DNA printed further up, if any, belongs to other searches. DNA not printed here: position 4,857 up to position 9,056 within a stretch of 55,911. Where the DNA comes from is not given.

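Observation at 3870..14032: Orphan, kinase-coupled DndFGH/DptFGH-like three-gene operon (candidate undescribed defence system)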

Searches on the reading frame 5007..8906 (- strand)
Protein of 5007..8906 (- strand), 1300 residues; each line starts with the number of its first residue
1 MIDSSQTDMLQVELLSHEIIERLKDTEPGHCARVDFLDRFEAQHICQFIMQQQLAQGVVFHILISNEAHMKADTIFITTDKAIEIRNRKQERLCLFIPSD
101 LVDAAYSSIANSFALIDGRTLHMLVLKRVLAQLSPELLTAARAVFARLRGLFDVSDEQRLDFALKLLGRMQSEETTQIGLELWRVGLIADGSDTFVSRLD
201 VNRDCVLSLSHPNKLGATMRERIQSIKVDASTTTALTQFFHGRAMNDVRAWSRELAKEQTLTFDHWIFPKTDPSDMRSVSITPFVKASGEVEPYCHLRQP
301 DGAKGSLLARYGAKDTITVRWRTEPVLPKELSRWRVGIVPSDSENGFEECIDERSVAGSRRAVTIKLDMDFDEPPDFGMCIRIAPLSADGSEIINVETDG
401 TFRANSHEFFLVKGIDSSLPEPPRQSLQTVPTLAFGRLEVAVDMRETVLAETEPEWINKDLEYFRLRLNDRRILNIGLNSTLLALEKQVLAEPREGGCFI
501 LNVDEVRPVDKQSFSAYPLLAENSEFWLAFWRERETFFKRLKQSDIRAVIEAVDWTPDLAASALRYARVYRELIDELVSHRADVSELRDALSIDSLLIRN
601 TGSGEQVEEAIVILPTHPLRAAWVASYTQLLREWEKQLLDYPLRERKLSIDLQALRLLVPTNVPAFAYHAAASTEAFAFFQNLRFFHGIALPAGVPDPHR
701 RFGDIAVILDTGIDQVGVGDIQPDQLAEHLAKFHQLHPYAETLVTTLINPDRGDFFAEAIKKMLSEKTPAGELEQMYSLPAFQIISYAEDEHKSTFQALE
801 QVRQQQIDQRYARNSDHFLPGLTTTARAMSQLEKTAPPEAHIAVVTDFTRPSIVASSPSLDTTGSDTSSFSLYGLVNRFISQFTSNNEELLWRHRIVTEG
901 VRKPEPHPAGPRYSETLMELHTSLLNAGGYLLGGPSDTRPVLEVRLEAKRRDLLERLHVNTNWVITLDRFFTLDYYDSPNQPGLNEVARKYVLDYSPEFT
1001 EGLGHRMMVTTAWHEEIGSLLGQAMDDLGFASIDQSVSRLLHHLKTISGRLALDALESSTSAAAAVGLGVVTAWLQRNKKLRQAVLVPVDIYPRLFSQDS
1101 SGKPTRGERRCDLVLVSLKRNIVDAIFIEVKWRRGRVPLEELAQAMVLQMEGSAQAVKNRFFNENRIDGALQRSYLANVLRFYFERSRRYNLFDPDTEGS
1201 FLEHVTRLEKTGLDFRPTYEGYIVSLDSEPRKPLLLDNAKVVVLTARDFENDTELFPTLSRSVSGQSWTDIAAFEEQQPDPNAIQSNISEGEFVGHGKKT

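Call 73: predict_structure(alignment_id=A2)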
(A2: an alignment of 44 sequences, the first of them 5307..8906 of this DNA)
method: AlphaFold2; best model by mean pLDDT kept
length: 1200 residues; sequences in the alignment: 44
mean_pLDDT: 83.0   pTM: 0.63
mean pLDDT of the five models: 83.0, 80.5, 80.1, 80.0, 77.7
residues with pLDDT >= 90: 367; 70-90: 691; 50-70: 103; < 50: 39
segments of 3 or more residues with pLDDT < 50: 1-6, 415-421, 714-720, 769-776, 813-817, 998-1001
pLDDT, mean of each block of 10 residues (from residue 1): 50 91 87 90 91 87 75 81 85 90 78 86 92 91 84 79 91 85 90 87 88 73 82 87 86 85 80 80 88 88 85 87 87 90 79 85 88 82 85 79 91 55 72 91 84 87 88 89 93 91 90 88 84 96 87 93 97 94 89 94 77 95 94 93 88 76 82 86 87 82 88 50 78 82 87 75 66 52 85 65 74 50 85 87 86 82 60 81 84 82 78 91 93 87 89 91 85 83 84 62 72 76 83 77 79 63 84 90 87 73 70 88 89 79 89 88 89 85 85 79
secondary structure, 60 per line:
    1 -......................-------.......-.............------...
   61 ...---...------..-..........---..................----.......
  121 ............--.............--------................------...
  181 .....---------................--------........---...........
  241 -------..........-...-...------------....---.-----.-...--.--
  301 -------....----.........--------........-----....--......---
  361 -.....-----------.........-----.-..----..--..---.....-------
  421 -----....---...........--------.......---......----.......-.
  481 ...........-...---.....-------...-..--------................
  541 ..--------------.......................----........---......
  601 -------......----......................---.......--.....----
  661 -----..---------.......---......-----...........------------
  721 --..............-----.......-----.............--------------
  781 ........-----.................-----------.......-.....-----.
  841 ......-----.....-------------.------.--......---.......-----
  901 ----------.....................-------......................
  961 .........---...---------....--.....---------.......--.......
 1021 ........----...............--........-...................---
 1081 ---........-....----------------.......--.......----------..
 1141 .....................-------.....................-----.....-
elements in order (helices of 4 or more, strands of 3 or more residues): H2-23 E31-37 H39-51 E58-63 H79-88 E92-98 H99-109 E114-117 H118-132 H135-147 H156-171 H178-185 H195-210 H219-226 H230-240 H248-257 E278-281 E308-311 E316-324 E333-340 H346-349 E352-357 E362-366 E378-386 E409-413 E426-429 H433-443 E452-458 E462-467 E472-478 H480-491 E499-503 H525-542 H557-579 H584-591 E595-600 E608-613 H618-639 H643-649 H652-656 E677-683 E687-692 H698-708 H723-736 E742-748 H754-766 E781-788 H794-810 E822-828 H830-834 E840-846 E852-856 E880-885 E889-895 H911-931 E939-947 H948-960 E961-969 H985-988 E991-995 E1005-1011 H1014-1028 H1033-1047 H1050-1057 H1059-1077 E1084-1088 H1093-1096 E1113-1119 E1122-1128 H1139-1161 H1169-1189 H1195-1199

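Call 77: fold_search(model_id=the predicted structure, library=pdb)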
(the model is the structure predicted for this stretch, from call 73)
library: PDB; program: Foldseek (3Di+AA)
matches with E <= 10: 983; with E <= 0.001: 6
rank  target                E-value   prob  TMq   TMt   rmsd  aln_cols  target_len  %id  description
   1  8bc8_B                1.8e-05  0.63  0.08  0.07  31.0      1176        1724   10  Human Brr2 Helicase Region in complex with C-tail deleted Jab1 and compound 18 (released 2023-03-08)
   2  8r09_B                2.1e-05  0.75  0.09  0.07  28.6      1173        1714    9  Cryo-EM structure of the cross-exon pre-B+5'ss+ATPgammaS complex (released 2024-05-22)
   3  7bdk_B                1.1e-04  0.57  0.08  0.06  30.6      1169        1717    8  Human Brr2 Helicase Region in complex with C-tail deleted Jab1 and ADP (released 2021-06-09)
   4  5nrl_B                1.7e-04  0.51  0.09  0.07  25.5      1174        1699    8  Structure of a pre-catalytic spliceosome (released 2017-05-31)
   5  8bca_B                1.7e-04  0.44  0.08  0.07  30.3      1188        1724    9  Human Brr2 Helicase Region in complex with C-tail deleted Jab1 and compound 26 (released 2023-03-08)
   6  6s8o                  5.2e-04  0.28  0.09  0.07  32.5      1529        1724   10  Human Brr2 Helicase Region M641C/A1582C (released 2020-01-22)
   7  5gao_B                1.1e-03  0.92  0.10  0.07  18.7       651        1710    9  Head region of the yeast spliceosomal U4/U6.U5 tri-snRNP (released 2016-01-27)
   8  5m59_C                1.4e-03  0.35  0.10  0.08  28.8      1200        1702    8  Crystal structure of Chaetomium thermophilum Brr2 helicase core in complex with Prp8 Jab1 domain (released 2016-12-21)
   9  5m52_A                2.0e-03  0.82  0.08  0.05  23.3       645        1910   11  Crystal structure of yeast Brr2 full-lenght in complex with Prp8 Jab1 domain (released 2016-12-07)
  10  5dca_A                6.4e-03  0.66  0.09  0.07  19.1       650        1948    9  Crystal structure of yeast full length Brr2 in complex with Prp8 Jab1 domain (released 2015-12-16)
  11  1zkd_B                8.1e-03  0.96  0.10  0.27  16.7       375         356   11  X-Ray structure of the putative protein Q6N1P6 from Rhodopseudomonas palustris at the resolution 2.1 A , Northeast Str (released 2005-05-10)
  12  5v0t_E                8.4e-03  0.47  0.07  0.16  22.4       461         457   13  Crystal structure of an alpha,alpha-trehalose-phosphate synthase (UDP-forming) from Burkholderia xenovorans in complex (released 2017-04-05)
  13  5b3g_B                9.7e-03  0.72  0.12  0.25  17.0       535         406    8  The crystal structure of the heterodimer of SHORT-ROOT and SCARECROW GRAS domains (released 2017-03-01)
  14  1zkd_A                1.2e-02  0.93  0.10  0.27  16.9       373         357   11  X-Ray structure of the putative protein Q6N1P6 from Rhodopseudomonas palustris at the resolution 2.1 A , Northeast Str (released 2005-05-10)
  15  5v0t_C                1.3e-02  0.41  0.07  0.16  22.9       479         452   15  Crystal structure of an alpha,alpha-trehalose-phosphate synthase (UDP-forming) from Burkholderia xenovorans in complex (released 2017-04-05)
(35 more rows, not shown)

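Call 82: search_protein_families(library=padloc, proteins=[window:5007-8906:-], max_evalue=1)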
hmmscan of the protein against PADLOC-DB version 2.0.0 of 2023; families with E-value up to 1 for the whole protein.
window:5007-8906:- (1300 aa): 0 families

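Call 83: search_protein_families(library=ncbifam, proteins=[window:5007-8906:-], max_evalue=1)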
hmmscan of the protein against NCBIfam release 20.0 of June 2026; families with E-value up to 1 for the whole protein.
window:5007-8906:- (1300 aa): 1 family
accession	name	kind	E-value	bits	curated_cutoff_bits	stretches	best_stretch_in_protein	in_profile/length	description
NF047742.1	antiphage_MADS8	equivalog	5.7e-14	52.5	175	1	29-227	1-199/200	methylation-associated defense system ATP-binding protein MAD8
